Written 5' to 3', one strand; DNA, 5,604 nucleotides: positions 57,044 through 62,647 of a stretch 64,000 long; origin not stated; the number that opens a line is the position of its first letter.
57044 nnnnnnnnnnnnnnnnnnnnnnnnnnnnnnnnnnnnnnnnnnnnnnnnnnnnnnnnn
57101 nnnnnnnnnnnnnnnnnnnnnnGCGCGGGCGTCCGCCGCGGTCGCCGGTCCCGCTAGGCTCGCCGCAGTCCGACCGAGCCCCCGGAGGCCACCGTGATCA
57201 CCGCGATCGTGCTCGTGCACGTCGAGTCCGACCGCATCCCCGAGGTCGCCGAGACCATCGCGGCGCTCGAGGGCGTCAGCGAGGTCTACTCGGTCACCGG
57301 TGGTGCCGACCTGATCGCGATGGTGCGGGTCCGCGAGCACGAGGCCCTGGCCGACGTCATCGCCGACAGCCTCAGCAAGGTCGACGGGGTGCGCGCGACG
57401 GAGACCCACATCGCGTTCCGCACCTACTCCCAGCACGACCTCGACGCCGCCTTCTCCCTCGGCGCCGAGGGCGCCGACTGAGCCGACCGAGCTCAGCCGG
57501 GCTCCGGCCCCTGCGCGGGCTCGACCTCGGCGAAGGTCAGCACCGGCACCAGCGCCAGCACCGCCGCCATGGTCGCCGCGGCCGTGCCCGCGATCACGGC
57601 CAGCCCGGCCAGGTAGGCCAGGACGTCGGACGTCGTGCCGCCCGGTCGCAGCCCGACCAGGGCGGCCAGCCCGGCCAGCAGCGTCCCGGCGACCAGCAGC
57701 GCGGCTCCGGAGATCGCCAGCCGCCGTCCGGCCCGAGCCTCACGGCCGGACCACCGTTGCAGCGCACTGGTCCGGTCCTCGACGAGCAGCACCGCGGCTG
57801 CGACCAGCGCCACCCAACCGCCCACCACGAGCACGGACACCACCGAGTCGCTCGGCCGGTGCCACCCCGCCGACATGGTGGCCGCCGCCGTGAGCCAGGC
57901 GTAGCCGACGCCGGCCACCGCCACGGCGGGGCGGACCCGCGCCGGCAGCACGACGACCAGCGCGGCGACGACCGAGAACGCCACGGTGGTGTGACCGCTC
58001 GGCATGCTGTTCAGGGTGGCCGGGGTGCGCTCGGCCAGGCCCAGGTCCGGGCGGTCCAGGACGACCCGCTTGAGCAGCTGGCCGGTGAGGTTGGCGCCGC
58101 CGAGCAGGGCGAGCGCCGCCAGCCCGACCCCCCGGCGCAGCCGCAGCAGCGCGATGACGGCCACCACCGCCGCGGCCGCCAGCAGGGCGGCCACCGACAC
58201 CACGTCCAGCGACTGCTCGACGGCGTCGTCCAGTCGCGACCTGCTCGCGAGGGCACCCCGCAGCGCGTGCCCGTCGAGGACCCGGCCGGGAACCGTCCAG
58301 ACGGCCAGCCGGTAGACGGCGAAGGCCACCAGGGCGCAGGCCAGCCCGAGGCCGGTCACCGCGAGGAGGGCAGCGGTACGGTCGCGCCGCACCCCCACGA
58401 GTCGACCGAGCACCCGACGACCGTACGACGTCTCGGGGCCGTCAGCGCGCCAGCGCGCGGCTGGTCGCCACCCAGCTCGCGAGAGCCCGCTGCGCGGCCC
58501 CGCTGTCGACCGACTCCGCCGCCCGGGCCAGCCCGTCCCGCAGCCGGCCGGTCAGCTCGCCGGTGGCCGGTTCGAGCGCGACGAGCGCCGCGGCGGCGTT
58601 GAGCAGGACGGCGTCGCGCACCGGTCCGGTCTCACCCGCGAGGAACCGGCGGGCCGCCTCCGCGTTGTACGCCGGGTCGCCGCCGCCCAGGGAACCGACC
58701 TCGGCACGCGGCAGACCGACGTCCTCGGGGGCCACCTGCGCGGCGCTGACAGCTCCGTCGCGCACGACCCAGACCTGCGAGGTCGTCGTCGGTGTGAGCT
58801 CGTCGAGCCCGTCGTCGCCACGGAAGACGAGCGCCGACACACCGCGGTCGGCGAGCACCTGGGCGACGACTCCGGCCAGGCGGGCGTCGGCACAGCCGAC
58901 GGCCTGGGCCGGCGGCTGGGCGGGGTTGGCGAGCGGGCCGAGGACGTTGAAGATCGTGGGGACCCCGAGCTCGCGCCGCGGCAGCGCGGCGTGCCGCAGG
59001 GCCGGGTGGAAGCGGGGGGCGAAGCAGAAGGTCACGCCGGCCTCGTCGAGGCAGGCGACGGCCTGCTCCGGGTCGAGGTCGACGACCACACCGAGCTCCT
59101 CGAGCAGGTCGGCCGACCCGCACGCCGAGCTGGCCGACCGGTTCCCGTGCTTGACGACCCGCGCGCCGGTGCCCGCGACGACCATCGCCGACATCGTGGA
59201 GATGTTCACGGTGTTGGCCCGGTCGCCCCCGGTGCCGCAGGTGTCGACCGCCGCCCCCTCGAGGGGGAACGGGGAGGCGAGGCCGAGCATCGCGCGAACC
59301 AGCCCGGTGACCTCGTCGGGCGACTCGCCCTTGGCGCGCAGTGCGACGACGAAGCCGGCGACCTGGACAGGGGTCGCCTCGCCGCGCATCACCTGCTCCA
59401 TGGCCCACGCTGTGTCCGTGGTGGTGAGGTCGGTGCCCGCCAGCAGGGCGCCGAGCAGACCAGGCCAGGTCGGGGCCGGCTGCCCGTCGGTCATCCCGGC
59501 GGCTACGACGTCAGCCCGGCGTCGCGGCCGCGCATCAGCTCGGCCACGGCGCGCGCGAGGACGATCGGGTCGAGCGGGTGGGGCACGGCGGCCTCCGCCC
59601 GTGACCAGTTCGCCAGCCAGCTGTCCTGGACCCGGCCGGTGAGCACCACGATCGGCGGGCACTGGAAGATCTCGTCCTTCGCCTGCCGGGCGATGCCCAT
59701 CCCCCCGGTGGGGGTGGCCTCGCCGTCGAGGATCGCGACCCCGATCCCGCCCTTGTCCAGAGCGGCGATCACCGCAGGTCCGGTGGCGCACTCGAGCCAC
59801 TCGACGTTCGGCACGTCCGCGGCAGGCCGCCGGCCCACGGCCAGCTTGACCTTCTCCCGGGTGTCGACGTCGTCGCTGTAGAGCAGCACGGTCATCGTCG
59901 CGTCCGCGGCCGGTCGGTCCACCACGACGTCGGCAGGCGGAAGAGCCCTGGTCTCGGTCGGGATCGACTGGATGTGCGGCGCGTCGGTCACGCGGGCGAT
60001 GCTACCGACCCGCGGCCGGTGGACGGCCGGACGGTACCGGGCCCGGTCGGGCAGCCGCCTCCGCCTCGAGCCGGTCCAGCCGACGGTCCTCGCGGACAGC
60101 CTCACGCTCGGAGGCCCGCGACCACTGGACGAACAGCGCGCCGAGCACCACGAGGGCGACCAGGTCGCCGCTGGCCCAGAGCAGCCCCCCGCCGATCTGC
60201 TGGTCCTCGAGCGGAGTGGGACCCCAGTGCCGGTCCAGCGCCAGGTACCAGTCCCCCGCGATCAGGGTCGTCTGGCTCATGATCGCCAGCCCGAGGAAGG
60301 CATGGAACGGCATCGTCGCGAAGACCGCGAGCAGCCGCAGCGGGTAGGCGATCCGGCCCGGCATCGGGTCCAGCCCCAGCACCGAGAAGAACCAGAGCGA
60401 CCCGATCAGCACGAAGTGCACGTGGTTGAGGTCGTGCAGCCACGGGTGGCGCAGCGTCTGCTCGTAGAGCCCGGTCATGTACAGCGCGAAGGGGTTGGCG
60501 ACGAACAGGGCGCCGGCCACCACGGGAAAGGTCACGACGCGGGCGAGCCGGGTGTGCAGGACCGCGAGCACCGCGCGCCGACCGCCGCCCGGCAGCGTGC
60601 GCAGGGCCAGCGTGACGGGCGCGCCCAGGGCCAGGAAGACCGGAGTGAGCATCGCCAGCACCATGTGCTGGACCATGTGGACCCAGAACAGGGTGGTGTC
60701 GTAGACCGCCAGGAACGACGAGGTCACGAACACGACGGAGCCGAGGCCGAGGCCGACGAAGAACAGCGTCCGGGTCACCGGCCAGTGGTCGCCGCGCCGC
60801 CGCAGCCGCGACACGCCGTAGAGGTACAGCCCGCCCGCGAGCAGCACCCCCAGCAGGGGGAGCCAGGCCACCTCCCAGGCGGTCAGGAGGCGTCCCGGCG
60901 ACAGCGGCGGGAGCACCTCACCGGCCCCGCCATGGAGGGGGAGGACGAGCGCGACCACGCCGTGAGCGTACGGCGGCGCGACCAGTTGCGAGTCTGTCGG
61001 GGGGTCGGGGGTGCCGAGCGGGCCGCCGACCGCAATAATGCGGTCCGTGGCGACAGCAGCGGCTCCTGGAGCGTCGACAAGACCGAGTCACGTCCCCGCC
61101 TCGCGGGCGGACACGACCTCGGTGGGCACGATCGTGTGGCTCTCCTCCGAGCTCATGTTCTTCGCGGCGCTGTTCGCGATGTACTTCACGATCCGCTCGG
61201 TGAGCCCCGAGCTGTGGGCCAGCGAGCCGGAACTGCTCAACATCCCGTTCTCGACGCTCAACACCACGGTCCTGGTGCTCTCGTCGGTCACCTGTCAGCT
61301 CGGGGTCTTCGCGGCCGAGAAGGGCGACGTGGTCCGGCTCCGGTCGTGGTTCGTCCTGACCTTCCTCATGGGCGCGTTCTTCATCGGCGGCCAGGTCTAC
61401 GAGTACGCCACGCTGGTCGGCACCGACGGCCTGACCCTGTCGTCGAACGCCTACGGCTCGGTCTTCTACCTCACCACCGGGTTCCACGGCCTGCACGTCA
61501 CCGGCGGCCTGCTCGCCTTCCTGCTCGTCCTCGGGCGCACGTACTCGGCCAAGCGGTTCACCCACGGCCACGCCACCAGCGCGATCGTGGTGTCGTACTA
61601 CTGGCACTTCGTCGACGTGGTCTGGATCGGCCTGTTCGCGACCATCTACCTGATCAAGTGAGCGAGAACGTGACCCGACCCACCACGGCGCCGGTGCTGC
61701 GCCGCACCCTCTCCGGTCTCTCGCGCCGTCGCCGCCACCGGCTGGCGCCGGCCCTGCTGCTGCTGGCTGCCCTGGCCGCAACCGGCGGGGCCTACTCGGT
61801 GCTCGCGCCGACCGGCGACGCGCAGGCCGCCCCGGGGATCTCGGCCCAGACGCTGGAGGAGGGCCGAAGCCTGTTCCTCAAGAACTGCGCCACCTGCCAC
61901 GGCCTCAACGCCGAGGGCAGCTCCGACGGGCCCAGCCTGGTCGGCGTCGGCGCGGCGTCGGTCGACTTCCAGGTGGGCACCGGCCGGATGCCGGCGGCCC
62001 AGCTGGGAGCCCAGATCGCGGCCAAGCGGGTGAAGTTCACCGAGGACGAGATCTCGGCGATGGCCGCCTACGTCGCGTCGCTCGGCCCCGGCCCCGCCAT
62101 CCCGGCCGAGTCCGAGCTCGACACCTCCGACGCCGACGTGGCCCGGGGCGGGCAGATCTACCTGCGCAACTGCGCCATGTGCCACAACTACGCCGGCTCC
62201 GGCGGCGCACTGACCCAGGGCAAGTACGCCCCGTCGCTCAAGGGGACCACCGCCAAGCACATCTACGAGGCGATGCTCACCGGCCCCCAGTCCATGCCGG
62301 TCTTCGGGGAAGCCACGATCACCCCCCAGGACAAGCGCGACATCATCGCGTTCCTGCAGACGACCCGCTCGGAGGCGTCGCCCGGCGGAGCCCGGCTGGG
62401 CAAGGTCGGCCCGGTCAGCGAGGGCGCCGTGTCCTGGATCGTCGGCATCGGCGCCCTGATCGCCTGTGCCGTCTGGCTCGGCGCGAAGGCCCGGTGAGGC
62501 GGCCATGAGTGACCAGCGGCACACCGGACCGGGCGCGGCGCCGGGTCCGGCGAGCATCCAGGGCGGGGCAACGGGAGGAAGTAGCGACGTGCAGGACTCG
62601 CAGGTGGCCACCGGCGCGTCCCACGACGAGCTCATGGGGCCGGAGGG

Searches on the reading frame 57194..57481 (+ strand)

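Call 81: search_protein_families(library=pfam, proteins=[window:57194-57481:+], max_evalue=0.001)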
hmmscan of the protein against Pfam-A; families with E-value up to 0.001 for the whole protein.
window:57194-57481:+ (95 aa): 2 families
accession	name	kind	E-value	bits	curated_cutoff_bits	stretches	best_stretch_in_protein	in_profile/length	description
PF01037.27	AsnC_trans_reg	-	8.5e-19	67.7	25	1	6-77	1-73/73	Lrp/AsnC ligand binding domain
PF22482.2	AsnC_trans_reg_3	-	8.8e-08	32.6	24.4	1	4-79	5-87/95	PF0864 C-terminal dimeric alpha+beta barrel domain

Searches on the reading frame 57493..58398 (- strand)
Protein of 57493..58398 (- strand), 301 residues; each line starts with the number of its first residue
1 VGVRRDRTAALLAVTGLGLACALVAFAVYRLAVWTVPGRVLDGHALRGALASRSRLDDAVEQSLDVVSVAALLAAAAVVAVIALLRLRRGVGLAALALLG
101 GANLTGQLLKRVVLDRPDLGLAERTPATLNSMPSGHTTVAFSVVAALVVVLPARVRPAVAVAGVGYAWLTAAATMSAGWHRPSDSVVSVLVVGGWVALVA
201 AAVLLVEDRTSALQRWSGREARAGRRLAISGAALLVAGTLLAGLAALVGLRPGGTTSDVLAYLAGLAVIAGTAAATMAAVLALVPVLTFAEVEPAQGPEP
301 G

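Call 81: search_protein_families(library=pfam, proteins=[window:57493-58398:-], max_evalue=0.001)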
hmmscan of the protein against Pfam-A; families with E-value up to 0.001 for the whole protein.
window:57493-58398:- (301 aa): 2 families
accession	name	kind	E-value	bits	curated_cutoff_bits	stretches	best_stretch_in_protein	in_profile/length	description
PF01569.27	PAP2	-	1.6e-13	51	27.2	1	94-200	4-122/130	PAP2 superfamily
PF14378.12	PAP2_3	-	0.00051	20.3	27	1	125-197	120-189/190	PAP2 superfamily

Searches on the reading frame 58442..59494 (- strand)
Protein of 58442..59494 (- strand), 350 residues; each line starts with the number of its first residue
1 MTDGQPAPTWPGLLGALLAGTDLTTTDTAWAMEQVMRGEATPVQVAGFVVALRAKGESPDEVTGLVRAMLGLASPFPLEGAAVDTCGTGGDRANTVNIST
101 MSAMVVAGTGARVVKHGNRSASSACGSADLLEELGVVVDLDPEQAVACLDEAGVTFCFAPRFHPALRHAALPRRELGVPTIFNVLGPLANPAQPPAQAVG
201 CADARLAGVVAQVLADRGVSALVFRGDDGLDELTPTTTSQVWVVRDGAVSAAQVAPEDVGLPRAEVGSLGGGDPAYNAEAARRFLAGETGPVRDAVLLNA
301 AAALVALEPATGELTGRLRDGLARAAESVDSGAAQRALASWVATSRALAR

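Call 81: search_protein_families(library=pfam, proteins=[window:58442-59494:-], max_evalue=0.001)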
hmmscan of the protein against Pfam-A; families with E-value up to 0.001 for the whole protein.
window:58442-59494:- (350 aa): 2 families
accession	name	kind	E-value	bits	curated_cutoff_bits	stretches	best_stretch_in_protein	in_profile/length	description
PF00591.27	Glycos_transf_3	-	3.8e-81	272.9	27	1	81-334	3-252/253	Glycosyl transferase family, a/b domain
PF02885.22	Glycos_trans_3N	-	5.5e-21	74.5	26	1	13-70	3-60/63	Glycosyl transferase family, helical bundle domain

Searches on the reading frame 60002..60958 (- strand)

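Call 81: search_protein_families(library=pfam, proteins=[window:60002-60958:-], max_evalue=0.001)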
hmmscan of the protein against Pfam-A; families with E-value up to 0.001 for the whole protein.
window:60002-60958:- (318 aa): 1 family
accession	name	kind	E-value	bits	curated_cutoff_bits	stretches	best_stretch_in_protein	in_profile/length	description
PF09678.15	Caa3_CtaG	-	7.1e-84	281.3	27.7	1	44-281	2-236/237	Cytochrome c oxidase caa3 assembly factor (Caa3_CtaG)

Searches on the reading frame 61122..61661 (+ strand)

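Call 81: search_protein_families(library=pfam, proteins=[window:61122-61661:+], max_evalue=0.001)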
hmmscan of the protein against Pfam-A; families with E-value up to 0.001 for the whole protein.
window:61122-61661:+ (179 aa): 1 family
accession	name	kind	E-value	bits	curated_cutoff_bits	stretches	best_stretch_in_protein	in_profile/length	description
PF00510.24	COX3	-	7.8e-24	85.4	23.8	1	1-177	78-255/258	Cytochrome c oxidase subunit III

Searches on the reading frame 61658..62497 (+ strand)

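Call 81: search_protein_families(library=pfam, proteins=[window:61658-62497:+], max_evalue=0.001)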
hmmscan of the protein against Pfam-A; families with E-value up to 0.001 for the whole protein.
window:61658-62497:+ (279 aa): 3 families
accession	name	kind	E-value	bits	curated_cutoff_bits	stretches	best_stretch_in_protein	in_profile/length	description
PF13442.11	Cytochrome_CBB3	-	3.5e-21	75.7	27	2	159-233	1-68/68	Cytochrome C oxidase, cbb3-type, subunit III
PF00034.26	Cytochrom_C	-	4.9e-17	63.5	21.3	2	67-142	2-89/90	Cytochrome c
PF14495.11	Cytochrom_C550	-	2.8e-05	24.3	27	0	60-81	20-41/136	Cytochrome c-550 domain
